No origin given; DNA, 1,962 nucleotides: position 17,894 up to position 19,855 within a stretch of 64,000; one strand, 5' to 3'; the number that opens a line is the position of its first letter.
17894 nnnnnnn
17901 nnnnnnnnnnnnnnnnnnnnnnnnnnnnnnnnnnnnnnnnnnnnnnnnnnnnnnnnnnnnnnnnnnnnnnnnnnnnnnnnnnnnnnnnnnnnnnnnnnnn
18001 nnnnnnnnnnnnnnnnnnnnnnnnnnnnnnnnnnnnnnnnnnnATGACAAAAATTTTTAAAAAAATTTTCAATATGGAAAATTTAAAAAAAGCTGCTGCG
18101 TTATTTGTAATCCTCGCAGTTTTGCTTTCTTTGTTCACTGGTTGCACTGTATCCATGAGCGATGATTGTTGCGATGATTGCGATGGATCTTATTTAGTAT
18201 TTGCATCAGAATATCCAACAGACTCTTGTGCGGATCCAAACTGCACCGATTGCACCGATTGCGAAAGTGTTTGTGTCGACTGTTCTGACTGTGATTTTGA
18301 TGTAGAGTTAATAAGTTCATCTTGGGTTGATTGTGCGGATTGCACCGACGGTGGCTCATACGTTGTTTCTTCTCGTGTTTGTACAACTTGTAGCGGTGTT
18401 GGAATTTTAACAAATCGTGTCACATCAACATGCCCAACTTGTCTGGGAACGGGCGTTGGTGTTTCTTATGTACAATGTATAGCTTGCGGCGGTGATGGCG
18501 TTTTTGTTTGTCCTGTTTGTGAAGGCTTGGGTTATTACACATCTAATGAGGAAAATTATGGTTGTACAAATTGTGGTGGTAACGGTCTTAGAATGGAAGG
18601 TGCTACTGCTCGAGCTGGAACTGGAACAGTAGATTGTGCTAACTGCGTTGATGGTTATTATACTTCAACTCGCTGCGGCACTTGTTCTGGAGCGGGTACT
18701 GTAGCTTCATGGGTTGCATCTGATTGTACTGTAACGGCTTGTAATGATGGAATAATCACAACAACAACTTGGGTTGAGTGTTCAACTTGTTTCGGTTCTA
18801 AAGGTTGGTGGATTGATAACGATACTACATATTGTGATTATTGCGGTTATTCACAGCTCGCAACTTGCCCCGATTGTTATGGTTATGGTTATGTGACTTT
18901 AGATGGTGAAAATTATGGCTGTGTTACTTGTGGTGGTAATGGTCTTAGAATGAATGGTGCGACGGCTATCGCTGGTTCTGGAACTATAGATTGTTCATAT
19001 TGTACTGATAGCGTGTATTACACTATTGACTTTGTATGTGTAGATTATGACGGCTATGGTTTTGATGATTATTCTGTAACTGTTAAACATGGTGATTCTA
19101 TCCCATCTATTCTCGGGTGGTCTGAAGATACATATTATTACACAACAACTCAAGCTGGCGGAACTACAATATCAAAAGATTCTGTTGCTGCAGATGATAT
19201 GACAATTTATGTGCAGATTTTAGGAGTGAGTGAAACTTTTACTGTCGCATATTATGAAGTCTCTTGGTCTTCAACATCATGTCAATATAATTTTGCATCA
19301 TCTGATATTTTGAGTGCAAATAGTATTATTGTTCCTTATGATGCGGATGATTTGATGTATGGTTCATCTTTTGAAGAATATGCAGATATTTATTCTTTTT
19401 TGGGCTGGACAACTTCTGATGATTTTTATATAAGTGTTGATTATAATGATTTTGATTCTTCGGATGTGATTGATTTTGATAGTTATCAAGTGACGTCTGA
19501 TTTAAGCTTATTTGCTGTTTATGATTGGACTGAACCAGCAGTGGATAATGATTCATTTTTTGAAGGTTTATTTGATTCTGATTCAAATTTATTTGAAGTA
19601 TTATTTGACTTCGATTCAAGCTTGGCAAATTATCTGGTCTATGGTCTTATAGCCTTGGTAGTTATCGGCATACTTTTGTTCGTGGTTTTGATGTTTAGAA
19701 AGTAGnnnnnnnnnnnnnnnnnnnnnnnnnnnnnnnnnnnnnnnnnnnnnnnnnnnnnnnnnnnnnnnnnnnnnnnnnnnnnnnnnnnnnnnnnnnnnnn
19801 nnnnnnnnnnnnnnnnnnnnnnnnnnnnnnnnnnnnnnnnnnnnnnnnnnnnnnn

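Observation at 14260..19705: Extracellular, doubly anchored proteins built from long arrays of DnaJ-type CxxCxGxG / CxxCxDG zinc-knuckle motifs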

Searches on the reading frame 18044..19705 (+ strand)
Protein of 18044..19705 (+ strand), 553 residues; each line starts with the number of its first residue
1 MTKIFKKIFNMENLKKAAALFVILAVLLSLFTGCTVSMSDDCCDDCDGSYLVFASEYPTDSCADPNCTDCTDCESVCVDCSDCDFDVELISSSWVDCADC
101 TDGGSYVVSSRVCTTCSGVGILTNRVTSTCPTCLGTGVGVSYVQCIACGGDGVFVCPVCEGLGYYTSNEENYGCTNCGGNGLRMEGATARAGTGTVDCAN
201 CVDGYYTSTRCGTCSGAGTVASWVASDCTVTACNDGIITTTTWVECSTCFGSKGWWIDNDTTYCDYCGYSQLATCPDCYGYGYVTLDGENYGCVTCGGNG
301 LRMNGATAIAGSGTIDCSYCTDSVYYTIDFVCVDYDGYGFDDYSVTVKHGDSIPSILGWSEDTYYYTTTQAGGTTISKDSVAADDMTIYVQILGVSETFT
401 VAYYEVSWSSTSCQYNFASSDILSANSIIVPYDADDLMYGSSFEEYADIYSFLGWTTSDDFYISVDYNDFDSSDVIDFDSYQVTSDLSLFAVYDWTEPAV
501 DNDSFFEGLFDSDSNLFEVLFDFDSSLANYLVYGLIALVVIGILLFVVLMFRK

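Call 5: search_protein_families(library=pfam, proteins=[window:18044-19705:+], max_evalue=0.1)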
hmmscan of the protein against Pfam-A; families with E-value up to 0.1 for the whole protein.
window:18044-19705:+ (553 aa): 1 family
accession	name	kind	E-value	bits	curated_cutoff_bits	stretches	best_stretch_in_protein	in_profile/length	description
PF00684.25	DnaJ_CXXCXGXG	-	0.00021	21.9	32.7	2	156-218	1-65/65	DnaJ central domain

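Call 6: search_protein_families(library=phrogs, proteins=[window:18044-19705:+], max_evalue=0.1)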
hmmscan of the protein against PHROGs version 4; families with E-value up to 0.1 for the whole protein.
window:18044-19705:+ (553 aa): 0 families

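Call 9: search_solved_structures(query=window:18044-19705:+, max_evalue=1, show_alignments=2)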
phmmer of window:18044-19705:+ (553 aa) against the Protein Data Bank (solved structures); distinct sequences matched with E-value up to 1: 12.
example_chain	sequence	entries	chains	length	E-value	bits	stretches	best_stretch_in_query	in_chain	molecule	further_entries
2x1o_A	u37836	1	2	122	0.017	17.2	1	356-418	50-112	GELSOLIN NANOBODY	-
9det_q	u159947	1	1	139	0.042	15.8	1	356-412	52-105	Anti V-ATPase Nanobody 2CAS66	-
1xyn_A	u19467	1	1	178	0.057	15.4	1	452-501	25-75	ENDO-1,4-BETA-XYLANASE I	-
8opr_C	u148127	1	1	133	0.065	15.2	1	354-405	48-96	Nanobody 632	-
1exk_A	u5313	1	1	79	0.093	14.7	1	111-181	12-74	DNAJ PROTEIN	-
8skj_A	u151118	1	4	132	0.1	14.5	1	351-414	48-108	NbA1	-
9emy_E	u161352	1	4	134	0.14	14.1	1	355-413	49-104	Nanobody 2G9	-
6z1z_A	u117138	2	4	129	0.24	13.4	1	355-405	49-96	Nanobody 4C8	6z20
8en3_C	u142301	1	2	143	0.26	13.2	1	351-441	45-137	Nanobody 45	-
4krp_B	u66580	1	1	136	0.33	12.9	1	356-419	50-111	Nanobody/VHH domain 9G8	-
8qz1_C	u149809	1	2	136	0.51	12.3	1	353-404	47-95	Nanobody 58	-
9h6v_E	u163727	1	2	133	0.72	11.8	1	356-404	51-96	Nb-aCERK6-2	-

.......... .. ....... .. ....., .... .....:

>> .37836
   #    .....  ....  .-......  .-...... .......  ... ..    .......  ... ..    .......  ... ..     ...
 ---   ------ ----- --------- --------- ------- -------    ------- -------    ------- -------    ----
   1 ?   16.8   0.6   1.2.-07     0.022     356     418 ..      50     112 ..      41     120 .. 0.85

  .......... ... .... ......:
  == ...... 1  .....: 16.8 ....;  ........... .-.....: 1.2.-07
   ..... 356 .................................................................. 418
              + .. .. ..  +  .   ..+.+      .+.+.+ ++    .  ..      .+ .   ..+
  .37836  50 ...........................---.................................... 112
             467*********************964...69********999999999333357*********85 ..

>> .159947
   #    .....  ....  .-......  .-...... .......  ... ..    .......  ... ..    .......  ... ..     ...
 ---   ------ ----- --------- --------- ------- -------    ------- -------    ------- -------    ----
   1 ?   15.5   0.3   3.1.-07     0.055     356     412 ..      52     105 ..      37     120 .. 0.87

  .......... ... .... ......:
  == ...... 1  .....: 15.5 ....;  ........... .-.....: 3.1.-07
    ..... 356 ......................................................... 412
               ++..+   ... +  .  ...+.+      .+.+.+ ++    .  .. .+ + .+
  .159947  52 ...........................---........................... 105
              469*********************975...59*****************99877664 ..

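Call 16: find_related_loci(query=A2, collection=viral_contigs, flank=10000)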
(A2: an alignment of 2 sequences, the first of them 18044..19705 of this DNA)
Query A2 (553 aa) in viral_contigs; peptide patterns used: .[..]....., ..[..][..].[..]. (x = any residue, [..] = any of these).
123 stretches matched a pattern, but none encodes a relative of the query by tblastn (E <= 1e-3).

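Call 19: find_homologous_proteins(query=window:18044-19705:+, max_evalue=0.001)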
Query window:18044-19705:+ (553 aa): 4 proteins with E <= 0.001 among 8000 candidates.
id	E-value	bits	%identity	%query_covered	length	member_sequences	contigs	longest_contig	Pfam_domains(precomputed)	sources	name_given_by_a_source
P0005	0.0e+0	1171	100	93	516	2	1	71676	PF00684.26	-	-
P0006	1.2e-158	548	50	98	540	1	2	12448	-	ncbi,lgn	-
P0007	6.7e-133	463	46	99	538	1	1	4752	-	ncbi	-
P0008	3.5e-26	110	28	98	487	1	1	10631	PF00684.26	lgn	-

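Call 20: find_encoding_contigs(protein=P0006, flank=10000, max_places=4)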
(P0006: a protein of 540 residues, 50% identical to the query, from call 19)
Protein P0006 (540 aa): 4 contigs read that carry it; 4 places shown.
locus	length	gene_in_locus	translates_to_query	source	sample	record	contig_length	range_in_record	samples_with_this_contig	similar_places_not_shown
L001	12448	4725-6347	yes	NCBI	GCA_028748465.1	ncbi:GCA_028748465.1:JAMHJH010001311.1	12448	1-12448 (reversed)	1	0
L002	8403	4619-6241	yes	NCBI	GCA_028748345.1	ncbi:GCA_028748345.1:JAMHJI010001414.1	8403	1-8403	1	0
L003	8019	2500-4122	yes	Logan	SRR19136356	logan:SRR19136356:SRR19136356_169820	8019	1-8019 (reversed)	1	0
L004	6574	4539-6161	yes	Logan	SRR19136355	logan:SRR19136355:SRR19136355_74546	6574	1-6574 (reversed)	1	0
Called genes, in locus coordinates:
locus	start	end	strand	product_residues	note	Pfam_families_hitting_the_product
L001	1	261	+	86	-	?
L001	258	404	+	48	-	-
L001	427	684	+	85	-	-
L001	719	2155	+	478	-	-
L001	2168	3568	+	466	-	-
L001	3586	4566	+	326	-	-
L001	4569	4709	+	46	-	-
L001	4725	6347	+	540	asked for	-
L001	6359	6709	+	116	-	-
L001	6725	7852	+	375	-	-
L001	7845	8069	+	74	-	-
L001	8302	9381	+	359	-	PF23343:REP_ORF2-G2P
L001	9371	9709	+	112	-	-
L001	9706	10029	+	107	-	-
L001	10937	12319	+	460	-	PF00209:SNF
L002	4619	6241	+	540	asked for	-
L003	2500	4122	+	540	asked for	-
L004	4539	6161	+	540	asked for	-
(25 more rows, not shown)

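Call 21: find_encoding_contigs(protein=P0008, flank=10000, max_places=4)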
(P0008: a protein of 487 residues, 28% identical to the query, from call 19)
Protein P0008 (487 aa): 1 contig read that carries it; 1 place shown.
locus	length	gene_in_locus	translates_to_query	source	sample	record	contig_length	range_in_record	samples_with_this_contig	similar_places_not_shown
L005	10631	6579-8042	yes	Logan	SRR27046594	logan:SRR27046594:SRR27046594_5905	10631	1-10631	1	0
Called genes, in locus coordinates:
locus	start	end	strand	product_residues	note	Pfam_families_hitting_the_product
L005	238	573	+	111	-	-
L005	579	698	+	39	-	-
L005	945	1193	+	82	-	-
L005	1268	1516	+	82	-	-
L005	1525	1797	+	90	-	-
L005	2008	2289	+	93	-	-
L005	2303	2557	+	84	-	-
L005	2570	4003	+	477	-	-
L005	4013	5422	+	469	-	-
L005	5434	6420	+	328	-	PF27659:CHP02642 (weak)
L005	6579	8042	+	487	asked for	PF00684:DnaJ_CXXCXGXG (faint)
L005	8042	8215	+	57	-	-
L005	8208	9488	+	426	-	-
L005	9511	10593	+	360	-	-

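Call 27: find_related_loci(query=A3, collection=genome_contigs, flank=10000)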
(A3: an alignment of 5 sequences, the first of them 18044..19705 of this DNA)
Query A3 (553 aa) in genome_contigs; peptide patterns used: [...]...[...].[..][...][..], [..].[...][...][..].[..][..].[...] (x = any residue, [..] = any of these).
39 stretches matched a pattern, but none encodes a relative of the query by tblastn (E <= 1e-3).

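Call 39: search_protein_families(library=ncbifam, proteins=[window:18044-19705:+, L005:5434-6420:+], max_evalue=1)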
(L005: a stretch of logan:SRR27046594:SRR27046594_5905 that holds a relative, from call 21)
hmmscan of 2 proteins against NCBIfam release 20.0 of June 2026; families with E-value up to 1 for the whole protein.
window:18044-19705:+ (553 aa): 0 families

L005:5434-6420:+ (328 aa): 4 families
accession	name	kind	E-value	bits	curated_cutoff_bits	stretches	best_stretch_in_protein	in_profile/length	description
TIGR02349.1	DnaJ_bact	equivalog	7.8e-05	22.2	377.2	2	58-126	128-198/354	molecular chaperone DnaJ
TIGR02642.1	phage_xxxx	hypoth_equivalog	0.029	14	101.4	1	159-202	179-221/267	TIGR02642 family protein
NF008035.0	PRK10767.1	subfamily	0.14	11.1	338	1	52-125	120-191/374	molecular chaperone DnaJ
NF010871.0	PRK14278.1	equivalog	0.28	10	502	1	117-190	142-208/378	molecular chaperone DnaJ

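Call 41: search_dna_similar(query=window:18044-19705:+, collection=phages, mode=protein, max_evalue=0.01, max_rows=20)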
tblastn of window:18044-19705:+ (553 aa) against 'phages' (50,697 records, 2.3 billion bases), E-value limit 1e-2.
Records with a match: 10; places in all: 11; records where one place covers at least 80% of the query: 0.
Best place of each record, by identity: <60% 10.
By first word of the organism name: Prevotella 9; uncultured 1.
By host as written in the record: Prevotella sp. 9; - 1.
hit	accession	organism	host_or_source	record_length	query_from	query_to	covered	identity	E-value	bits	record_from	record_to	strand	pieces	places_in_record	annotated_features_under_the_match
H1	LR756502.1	uncultured phage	metagenomic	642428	97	231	24%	33.3%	3e-4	50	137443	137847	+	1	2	record has no annotation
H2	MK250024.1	Prevotella phage Lak-B5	Prevotella sp.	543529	113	182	13%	37.5%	6e-3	45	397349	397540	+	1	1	record has no annotation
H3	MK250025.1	Prevotella phage Lak-B6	Prevotella sp.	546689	113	182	13%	37.5%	6e-3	45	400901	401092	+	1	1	record has no annotation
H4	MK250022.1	Prevotella phage Lak-B3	Prevotella sp.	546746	113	182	13%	37.5%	6e-3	45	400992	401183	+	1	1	record has no annotation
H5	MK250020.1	Prevotella phage Lak-B1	Prevotella sp.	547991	113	182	13%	37.5%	6e-3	45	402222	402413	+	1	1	record has no annotation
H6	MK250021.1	Prevotella phage Lak-B2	Prevotella sp.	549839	113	182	13%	37.5%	6e-3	45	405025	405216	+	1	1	record has no annotation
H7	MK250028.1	Prevotella phage Lak-B9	Prevotella sp.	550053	113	182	13%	37.5%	6e-3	45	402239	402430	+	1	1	record has no annotation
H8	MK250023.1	Prevotella phage Lak-B4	Prevotella sp.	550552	113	182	13%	37.5%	6e-3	45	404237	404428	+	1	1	record has no annotation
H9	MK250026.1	Prevotella phage Lak-B7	Prevotella sp.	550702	113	182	13%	37.5%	6e-3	45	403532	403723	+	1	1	record has no annotation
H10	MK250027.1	Prevotella phage Lak-B8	Prevotella sp.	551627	113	182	13%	37.5%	6e-3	45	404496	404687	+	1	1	record has no annotation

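Call 48: predict_structure(alignment_id=A3)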
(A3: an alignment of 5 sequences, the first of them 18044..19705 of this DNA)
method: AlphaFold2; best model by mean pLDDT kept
length: 553 residues; sequences in the alignment: 5
mean_pLDDT: 33.2   pTM: 0.20
mean pLDDT of the five models: 33.2, 29.0, 28.9, 27.7, 27.4
residues with pLDDT >= 90: 0; 70-90: 11; 50-70: 26; < 50: 516
segments of 3 or more residues with pLDDT < 50: 1-9, 27-529
pLDDT, mean of each block of 10 residues (from residue 1): 46 52 49 30 24 27 38 38 27 24 27 25 25 28 21 23 29 29 28 27 34 29 33 32 26 30 30 29 32 29 28 27 37 35 40 37 28 36 34 33 36 33 36 35 36 30 28 31 29 29 31 32 40 65 72 53
secondary structure, 60 per line:
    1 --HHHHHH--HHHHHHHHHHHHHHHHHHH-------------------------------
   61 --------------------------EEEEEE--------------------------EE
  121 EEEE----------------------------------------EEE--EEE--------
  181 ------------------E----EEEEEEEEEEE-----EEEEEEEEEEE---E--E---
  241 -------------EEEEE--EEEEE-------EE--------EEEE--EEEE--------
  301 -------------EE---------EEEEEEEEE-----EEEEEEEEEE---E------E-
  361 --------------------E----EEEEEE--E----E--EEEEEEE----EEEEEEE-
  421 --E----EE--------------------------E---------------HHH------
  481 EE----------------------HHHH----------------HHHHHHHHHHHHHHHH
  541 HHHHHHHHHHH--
elements in order: H3-8 H11-29 E87-92 E119-124 E165-167 E170-172 E204-214 E220-230 E254-258 E261-265 E283-286 E289-292 E325-333 E339-348 E386-391 E402-408 E413-419 H505-508 H525-551

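Call 71: search_solved_structures(query=A3, max_evalue=1, show_alignments=3)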
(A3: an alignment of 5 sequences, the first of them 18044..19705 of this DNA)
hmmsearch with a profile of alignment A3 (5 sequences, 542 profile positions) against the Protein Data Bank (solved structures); distinct sequences matched with E-value up to 1: 14.
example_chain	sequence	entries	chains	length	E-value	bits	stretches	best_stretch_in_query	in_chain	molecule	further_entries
1nlt_A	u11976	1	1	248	0.0099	18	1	76-136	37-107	Mitochondrial protein import protein MAS5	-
1exk_A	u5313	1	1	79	0.016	17.4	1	93-146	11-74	DNAJ PROTEIN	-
6jzb_A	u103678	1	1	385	0.023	16.8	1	95-169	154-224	Chaperone protein DnaJ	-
8opr_C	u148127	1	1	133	0.03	16.4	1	337-403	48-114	Nanobody 632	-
6rvc_D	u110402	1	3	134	0.11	14.6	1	332-413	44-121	Nanobody NB75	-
8tzu_D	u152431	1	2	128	0.11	14.6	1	339-405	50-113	WNb 293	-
2x1o_A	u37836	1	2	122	0.11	14.5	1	340-389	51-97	GELSOLIN NANOBODY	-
4ap4_A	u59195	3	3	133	0.14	14.2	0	137-196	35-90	E3 UBIQUITIN LIGASE RNF4 | E3 UBIQUITIN-PROTEIN LIGASE RNF4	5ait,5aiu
6z1z_A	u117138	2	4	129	0.29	13.2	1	338-399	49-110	Nanobody 4C8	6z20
3lcz_A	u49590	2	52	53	0.34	12.9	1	106-144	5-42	Inhibitor of TRAP, regulated by T-BOX (Trp) sequence RtpA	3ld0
9wig_A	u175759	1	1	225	0.48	12.5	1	334-413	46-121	3434-A-2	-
6i9h_A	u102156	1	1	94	0.66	12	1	110-162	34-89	Transcription intermediary factor 1-beta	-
7nkx_Y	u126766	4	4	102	0.68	12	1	92-138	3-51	Chromatin elongation factor SPT4 | Transcription elongation factor SPT4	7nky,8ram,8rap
2bx9_A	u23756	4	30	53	0.94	11.5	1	179-205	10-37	TRYPTOPHAN RNA-BINDING ATTENUATOR PROTEIN-INHIBITORY PROTEIN | Anti-TRAP regulator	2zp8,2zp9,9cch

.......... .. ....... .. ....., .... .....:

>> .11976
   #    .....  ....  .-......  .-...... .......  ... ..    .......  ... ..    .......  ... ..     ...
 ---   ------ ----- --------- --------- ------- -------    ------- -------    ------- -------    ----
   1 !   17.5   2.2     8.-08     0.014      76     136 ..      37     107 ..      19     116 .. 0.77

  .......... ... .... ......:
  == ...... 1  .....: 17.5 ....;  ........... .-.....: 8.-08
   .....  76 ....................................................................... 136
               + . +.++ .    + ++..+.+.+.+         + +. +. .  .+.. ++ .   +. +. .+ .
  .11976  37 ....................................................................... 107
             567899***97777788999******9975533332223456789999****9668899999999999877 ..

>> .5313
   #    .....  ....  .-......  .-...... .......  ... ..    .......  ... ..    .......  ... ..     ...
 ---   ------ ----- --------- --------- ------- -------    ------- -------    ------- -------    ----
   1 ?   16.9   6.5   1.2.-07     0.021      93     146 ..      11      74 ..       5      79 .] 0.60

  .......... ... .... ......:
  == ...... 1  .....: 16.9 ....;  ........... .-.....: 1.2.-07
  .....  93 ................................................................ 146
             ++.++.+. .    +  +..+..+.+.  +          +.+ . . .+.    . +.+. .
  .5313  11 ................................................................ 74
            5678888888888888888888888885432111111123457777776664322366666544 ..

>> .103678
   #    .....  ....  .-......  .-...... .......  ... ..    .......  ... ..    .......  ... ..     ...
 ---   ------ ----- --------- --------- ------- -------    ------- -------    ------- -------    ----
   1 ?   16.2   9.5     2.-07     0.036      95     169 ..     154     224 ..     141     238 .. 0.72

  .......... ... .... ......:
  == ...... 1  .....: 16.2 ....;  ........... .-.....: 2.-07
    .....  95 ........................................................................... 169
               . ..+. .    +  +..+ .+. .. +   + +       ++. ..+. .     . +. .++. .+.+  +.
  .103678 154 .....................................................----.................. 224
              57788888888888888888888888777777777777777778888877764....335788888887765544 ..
